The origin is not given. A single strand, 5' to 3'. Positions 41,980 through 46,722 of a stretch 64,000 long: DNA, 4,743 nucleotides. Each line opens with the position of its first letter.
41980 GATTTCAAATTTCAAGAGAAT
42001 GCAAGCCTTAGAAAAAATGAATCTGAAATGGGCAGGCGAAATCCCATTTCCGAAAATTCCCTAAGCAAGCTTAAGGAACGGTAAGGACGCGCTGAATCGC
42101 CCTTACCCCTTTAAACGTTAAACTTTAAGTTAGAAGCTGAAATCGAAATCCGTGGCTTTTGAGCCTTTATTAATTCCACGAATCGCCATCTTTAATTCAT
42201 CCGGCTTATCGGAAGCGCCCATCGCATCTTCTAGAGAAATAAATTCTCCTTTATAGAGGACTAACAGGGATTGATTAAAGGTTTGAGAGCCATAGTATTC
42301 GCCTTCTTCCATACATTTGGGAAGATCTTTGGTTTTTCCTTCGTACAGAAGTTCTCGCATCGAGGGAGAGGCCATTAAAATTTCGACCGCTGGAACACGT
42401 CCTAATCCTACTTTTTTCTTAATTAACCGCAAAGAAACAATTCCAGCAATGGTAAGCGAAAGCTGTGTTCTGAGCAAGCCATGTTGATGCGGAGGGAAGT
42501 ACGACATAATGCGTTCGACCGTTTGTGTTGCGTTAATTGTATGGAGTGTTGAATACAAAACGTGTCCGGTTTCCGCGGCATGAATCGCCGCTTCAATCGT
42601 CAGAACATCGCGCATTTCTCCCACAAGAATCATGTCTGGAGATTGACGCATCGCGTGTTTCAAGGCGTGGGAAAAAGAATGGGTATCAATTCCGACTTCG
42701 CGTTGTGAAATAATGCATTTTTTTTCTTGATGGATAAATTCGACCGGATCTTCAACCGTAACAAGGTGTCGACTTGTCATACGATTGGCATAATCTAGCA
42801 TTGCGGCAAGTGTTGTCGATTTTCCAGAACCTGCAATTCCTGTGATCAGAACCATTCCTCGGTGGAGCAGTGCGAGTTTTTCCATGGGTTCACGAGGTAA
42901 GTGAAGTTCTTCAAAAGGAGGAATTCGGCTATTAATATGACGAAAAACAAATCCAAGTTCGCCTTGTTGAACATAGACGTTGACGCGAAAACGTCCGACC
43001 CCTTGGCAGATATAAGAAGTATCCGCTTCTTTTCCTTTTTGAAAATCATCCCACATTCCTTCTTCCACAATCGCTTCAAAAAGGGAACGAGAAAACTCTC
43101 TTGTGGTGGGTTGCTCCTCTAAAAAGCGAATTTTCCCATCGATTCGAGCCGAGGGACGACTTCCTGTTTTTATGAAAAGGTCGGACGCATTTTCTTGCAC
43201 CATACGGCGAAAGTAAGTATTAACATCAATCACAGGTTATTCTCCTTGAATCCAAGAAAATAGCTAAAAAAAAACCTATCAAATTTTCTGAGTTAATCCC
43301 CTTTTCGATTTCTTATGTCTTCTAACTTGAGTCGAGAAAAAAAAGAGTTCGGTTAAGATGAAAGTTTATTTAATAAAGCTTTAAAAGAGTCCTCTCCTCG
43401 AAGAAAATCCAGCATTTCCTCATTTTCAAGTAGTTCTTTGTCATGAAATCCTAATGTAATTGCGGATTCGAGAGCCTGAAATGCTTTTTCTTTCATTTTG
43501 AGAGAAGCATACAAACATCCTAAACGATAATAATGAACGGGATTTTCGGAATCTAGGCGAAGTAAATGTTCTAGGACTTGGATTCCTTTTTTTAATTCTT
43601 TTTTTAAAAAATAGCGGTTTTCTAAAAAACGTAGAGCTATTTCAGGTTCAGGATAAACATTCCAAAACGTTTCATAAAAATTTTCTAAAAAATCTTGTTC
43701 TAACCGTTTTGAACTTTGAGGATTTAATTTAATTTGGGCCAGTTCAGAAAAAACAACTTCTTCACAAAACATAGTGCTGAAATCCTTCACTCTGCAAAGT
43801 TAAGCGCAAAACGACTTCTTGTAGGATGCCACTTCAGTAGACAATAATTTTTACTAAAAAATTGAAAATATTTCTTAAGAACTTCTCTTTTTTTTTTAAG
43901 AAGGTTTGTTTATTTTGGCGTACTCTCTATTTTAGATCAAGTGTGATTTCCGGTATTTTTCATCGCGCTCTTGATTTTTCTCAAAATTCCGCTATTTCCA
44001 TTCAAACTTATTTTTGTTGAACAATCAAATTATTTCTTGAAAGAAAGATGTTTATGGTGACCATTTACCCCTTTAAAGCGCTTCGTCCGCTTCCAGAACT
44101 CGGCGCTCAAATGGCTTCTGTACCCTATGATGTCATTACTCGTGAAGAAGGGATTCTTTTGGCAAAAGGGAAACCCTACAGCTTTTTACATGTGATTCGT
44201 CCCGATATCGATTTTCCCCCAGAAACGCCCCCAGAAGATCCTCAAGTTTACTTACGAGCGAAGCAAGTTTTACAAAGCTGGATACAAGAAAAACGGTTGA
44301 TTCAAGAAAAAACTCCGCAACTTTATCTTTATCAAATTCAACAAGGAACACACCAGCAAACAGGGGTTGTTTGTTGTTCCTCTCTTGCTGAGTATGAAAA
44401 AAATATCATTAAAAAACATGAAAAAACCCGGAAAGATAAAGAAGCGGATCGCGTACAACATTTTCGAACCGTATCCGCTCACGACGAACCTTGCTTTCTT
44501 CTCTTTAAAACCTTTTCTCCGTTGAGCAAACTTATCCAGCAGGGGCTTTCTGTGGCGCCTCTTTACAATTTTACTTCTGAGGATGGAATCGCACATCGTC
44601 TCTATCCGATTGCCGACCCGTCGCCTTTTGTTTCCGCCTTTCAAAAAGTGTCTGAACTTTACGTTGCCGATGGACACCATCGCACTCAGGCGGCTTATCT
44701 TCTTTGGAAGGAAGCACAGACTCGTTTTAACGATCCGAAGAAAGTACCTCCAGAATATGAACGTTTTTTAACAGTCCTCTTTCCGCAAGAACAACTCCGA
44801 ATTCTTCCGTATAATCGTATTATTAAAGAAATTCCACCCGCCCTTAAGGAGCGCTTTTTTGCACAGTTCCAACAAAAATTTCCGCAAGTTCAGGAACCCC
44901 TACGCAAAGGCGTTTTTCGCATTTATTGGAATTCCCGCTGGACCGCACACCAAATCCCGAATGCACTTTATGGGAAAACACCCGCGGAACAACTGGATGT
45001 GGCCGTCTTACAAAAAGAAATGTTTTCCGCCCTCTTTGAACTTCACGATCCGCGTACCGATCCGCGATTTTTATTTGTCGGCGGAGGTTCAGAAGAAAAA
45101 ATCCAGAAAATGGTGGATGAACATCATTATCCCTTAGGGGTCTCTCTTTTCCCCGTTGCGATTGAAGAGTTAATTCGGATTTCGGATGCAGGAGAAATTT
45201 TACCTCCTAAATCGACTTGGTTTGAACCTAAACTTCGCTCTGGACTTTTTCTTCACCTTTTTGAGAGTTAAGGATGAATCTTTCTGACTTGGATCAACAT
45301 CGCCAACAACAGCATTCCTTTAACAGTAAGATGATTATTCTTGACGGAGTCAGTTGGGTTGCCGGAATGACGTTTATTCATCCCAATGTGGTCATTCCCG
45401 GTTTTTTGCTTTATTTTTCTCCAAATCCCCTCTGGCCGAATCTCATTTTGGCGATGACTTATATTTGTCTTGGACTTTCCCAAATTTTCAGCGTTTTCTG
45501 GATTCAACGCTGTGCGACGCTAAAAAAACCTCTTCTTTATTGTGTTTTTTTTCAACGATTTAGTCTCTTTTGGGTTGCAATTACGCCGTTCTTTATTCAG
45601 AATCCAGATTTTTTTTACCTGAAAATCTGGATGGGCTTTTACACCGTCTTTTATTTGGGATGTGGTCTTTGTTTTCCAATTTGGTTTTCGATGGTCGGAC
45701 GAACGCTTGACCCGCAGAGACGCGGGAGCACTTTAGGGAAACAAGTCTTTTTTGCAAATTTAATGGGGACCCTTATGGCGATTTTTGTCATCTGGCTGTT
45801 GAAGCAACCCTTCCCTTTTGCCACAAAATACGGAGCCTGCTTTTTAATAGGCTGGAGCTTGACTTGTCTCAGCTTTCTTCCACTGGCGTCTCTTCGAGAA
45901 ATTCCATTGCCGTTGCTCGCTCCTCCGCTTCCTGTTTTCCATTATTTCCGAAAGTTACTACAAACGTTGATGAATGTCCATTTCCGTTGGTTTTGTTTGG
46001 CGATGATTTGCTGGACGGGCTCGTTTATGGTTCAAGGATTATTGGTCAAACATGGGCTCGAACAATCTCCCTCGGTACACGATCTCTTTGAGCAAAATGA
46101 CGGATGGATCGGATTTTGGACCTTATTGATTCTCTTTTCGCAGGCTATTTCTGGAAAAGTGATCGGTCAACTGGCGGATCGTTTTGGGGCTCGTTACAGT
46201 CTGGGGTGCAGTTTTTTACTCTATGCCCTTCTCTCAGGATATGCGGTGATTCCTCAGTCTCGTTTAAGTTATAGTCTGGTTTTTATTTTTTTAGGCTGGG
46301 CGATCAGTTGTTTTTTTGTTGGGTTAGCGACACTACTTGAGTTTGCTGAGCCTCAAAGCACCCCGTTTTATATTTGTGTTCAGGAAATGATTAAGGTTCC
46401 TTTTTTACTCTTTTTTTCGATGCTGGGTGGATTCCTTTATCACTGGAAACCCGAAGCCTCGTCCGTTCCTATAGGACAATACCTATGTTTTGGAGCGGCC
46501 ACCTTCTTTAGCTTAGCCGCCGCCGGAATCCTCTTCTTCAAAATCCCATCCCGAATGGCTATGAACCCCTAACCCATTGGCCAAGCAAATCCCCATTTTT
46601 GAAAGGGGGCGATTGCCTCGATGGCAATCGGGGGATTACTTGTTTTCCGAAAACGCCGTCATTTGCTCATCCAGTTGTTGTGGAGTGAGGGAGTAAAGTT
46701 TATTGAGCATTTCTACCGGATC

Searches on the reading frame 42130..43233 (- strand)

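Call 23: search_protein_families(library=pfam, proteins=[window:42130-43233:-], max_evalue=0.0001)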
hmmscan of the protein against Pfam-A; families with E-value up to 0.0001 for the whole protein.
window:42130-43233:- (367 aa): 1 family
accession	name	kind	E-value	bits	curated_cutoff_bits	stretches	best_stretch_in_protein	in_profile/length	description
PF00437.27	T2SSE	-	1.3e-37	129.8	24.9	1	9-273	17-280/370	Type II/IV secretion system protein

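Call 58: search_protein_families(library=ncbifam, proteins=[window:42130-43233:-], max_evalue=0.01)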
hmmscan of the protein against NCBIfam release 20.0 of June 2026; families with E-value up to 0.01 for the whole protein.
window:42130-43233:- (367 aa): 17 families
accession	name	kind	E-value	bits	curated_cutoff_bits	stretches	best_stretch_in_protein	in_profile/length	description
TIGR01420.1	pilT_fam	subfamily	3.9e-122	407.7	319.1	1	5-346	3-343/343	PilT/PilU family type 4a pilus ATPase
TIGR02525.1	plasmid_TraJ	equivalog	3.2e-39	135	368.3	1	88-332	113-358/372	plasmid transfer ATPase TraJ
TIGR02524.1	dot_icm_DotB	equivalog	2.1e-33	116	463.3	1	13-304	15-317/358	Dot/Icm type IV secretion system ATPase DotB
TIGR02538.1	type_IV_pilB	equivalog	3.3e-32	111.8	675.65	1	125-244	316-431/564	type IV-A pilus assembly ATPase PilB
NF041000.1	ATPase_ComGA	equivalog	8.8e-32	110.1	300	1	117-272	120-266/267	competence type IV pilus ATPase ComGA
TIGR02533.1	type_II_gspE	equivalog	2.1e-30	105.8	630.25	1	117-273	235-381/486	type II secretion system ATPase GspE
NF007755.0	PRK10436.1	equivalog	2.2e-28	99.2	617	1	123-309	217-394/465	type II secretion system protein GspE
NF053534.1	T4PilAsmATPsTfpB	equivalog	1.5e-27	96.2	850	1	118-273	329-474/584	type IV pilus assembly ATPase TfpB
NF058587.1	archaellum_moto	equivalog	9.8e-14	51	550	1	127-244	277-395/527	archaellum flagellar ATPase motor FlaI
TIGR02782.1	TrbB_P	equivalog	1.2e-12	47.7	304.55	1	122-262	133-272/303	P-type conjugative transfer ATPase TrbB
TIGR02788.1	VirB11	equivalog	2.6e-11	43.1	249.95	1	119-246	138-266/308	P-type DNA transfer ATPase VirB11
TIGR03819.1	heli_sec_ATPase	hypoth_equivalog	4.6e-10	39.2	373.15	1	123-240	176-295/340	TadA family conjugal transfer-associated ATPase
NF010425.0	PRK13851.1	equivalog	1.1e-09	37.6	461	1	122-246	159-284/344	type IV secretion system protein VirB11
NF010407.0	PRK13833.1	subfamily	3e-09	36.7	499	1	121-242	140-259/323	conjugal transfer protein TrbB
NF053672.1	bindosome_BasE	exception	4.9e-09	35.5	1000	1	128-268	273-413/512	bindosome assembly system ATPase subunit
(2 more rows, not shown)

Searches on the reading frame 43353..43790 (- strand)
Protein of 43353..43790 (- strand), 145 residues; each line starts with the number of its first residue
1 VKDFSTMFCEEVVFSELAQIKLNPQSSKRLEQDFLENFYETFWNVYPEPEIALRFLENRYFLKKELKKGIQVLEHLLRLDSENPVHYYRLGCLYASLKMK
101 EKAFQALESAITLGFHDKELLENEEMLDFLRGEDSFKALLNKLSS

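Call 23: search_protein_families(library=pfam, proteins=[window:43353-43790:-], max_evalue=0.0001)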
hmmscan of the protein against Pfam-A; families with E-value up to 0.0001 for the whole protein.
window:43353-43790:- (145 aa): 1 family
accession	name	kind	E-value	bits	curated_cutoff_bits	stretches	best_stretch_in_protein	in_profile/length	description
PF13181.12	TPR_8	-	1.7e-05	25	25.7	0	87-113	4-30/34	Tetratricopeptide repeat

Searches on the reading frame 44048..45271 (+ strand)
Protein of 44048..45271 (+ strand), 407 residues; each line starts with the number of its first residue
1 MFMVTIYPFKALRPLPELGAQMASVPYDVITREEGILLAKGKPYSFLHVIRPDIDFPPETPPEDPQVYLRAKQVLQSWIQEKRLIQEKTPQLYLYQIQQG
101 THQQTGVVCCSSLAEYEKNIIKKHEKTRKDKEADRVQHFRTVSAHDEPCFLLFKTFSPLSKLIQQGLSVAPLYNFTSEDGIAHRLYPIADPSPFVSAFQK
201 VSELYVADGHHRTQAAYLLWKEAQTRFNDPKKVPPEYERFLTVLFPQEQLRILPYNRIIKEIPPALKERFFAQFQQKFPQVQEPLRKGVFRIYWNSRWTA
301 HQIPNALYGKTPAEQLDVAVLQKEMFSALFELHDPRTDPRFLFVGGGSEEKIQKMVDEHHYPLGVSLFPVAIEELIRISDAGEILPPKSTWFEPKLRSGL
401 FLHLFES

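Call 23: search_protein_families(library=pfam, proteins=[window:44048-45271:+], max_evalue=0.0001)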
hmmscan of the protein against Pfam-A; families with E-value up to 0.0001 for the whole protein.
window:44048-45271:+ (407 aa): 1 family
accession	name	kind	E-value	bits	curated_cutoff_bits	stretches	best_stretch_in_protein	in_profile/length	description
PF06245.16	DUF1015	-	1.3e-84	284.3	25.8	1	6-318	1-324/325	Protein of unknown function (DUF1015)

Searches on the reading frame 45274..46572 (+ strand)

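Call 23: search_protein_families(library=pfam, proteins=[window:45274-46572:+], max_evalue=0.0001)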
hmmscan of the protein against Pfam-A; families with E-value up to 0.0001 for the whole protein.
window:45274-46572:+ (432 aa): 1 family
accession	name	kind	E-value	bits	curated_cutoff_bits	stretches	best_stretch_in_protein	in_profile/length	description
PF07690.21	MFS_1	-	4.3e-05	23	33.4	0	245-425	7-175/347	Major Facilitator Superfamily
